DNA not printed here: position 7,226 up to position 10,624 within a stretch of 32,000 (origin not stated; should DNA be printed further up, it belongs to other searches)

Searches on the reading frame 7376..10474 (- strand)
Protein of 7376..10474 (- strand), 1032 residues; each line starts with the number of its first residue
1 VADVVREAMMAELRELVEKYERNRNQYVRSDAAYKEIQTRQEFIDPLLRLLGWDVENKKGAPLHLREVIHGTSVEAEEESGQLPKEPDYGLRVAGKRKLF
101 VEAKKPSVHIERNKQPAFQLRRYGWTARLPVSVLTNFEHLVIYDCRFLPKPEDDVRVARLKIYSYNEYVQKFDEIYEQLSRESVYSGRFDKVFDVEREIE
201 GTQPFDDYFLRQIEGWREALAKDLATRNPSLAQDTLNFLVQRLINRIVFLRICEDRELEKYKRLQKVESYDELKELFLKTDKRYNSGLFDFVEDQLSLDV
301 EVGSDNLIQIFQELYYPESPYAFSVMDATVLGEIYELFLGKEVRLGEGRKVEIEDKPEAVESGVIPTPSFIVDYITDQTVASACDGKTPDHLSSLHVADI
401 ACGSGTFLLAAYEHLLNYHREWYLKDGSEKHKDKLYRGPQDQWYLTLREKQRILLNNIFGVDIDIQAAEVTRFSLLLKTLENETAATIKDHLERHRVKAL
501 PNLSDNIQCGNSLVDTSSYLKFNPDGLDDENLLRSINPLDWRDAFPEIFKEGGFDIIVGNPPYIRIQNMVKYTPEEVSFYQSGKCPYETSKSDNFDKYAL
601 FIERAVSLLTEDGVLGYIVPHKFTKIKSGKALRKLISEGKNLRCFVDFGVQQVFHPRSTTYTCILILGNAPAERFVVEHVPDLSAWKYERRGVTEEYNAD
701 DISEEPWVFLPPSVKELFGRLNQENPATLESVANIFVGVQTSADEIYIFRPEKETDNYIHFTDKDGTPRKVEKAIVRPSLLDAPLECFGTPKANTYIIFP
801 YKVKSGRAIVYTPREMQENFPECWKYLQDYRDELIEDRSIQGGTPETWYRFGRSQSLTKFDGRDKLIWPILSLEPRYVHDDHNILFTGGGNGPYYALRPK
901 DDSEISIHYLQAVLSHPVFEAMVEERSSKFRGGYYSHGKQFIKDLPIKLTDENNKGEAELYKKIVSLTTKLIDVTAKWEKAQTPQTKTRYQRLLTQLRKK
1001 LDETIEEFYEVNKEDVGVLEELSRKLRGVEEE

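Call 19: search_protein_families(library=pfam, proteins=[window:7376-10474:-], max_evalue=0.001)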
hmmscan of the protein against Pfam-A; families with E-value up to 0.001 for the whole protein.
window:7376-10474:- (1032 aa): 4 families
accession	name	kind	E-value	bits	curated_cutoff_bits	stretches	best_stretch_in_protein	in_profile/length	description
PF07669.17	Eco57I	-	1.4e-44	152.7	25.3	1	456-654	1-171/171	Eco57I restriction-modification methylase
PF20473.4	MmeI_Mtase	-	1.2e-12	48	27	1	390-579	16-161/259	MmeI, DNA-methyltransferase domain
PF04313.20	HSDR_N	-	1.5e-11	45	25.1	1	34-145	2-192/198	Type I restriction enzyme R protein N terminus (HSDR_N)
PF02384.22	N6_Mtase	-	3.4e-09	36.9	20.4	1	359-668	22-231/311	N-6 DNA Methylase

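Call 88: list_cluster_members(proteins=[window:7376-10474:-, window:12560-14962:-, window:14943-16274:-, window:20641-21861:+, window:18321-19250:-, window:23998-24909:-, window:24899-25714:-, window:28839-29564:+, window:5736-7379:-, window:22150-22836:+])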
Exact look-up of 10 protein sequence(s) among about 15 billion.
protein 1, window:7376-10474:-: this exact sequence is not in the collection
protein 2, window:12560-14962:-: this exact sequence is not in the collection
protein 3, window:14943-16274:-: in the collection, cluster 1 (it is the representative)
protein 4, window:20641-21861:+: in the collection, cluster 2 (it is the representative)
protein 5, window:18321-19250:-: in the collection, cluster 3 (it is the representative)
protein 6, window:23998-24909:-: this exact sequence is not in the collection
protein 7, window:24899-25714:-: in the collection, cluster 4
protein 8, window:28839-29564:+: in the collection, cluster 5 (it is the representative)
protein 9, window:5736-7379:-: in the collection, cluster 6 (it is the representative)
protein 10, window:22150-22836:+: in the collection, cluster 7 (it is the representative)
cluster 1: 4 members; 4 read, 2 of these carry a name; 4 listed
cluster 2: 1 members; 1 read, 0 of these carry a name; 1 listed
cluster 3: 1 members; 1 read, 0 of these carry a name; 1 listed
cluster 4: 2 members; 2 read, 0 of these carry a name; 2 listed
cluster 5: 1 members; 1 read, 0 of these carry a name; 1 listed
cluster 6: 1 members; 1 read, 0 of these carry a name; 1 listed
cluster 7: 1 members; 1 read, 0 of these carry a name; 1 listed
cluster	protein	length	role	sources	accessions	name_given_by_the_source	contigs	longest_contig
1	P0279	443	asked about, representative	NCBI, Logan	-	-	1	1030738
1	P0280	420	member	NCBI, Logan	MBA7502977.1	hypothetical protein ES706_01583 [subsurface metagenome]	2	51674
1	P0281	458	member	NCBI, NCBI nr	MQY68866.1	MAG: hypothetical protein GH150_05750 [Hadesarchaea archaeon] | hypothetical protein [Hadesarchaea archaeon]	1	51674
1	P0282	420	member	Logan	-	-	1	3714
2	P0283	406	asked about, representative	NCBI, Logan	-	-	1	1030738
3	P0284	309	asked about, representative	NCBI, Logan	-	-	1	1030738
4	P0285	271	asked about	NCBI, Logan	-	-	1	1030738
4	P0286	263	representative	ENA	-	-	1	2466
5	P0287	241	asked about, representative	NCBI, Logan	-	-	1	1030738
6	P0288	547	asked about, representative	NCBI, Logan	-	-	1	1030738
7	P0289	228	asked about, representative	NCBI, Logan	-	-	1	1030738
